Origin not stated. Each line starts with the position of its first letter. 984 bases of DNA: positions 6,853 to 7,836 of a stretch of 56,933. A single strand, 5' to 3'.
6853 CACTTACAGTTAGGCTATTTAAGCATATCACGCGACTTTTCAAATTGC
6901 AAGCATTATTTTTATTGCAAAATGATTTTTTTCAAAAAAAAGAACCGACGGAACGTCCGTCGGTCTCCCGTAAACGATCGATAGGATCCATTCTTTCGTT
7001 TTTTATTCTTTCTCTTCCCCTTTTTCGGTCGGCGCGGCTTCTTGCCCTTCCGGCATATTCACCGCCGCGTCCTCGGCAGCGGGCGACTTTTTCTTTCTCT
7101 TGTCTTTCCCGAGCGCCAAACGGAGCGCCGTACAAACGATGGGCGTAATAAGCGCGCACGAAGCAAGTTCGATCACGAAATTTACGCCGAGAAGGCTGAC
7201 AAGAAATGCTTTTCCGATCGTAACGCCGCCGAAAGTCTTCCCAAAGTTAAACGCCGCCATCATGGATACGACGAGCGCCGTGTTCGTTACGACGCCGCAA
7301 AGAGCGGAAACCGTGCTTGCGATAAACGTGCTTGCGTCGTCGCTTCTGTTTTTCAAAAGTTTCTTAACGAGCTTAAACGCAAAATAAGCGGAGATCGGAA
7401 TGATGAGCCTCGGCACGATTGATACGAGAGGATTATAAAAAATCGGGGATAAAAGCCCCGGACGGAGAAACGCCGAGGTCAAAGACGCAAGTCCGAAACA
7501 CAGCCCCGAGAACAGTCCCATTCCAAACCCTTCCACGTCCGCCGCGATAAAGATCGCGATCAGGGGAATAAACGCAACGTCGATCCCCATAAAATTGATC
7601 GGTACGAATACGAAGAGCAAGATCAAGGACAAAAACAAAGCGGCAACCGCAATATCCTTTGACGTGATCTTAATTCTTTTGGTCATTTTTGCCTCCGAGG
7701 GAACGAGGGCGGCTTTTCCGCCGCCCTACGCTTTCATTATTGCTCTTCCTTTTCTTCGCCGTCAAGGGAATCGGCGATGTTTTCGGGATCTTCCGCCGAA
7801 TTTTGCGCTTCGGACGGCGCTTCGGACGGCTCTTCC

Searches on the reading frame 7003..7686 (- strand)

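Call 14: search_protein_families(library=pfam, proteins=[window:7003-7686:-], max_evalue=0.01)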
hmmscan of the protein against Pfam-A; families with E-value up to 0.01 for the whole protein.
window:7003-7686:- (227 aa): 2 families
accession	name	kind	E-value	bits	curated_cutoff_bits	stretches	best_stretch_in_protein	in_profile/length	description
PF12822.12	ECF_trnsprt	-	1.2e-08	35.6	30.7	1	10-184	1-168/169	ECF transporter, substrate-specific component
PF14851.11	FAM176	-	0.0031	17.8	31.5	0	137-213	3-70/152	FAM176 family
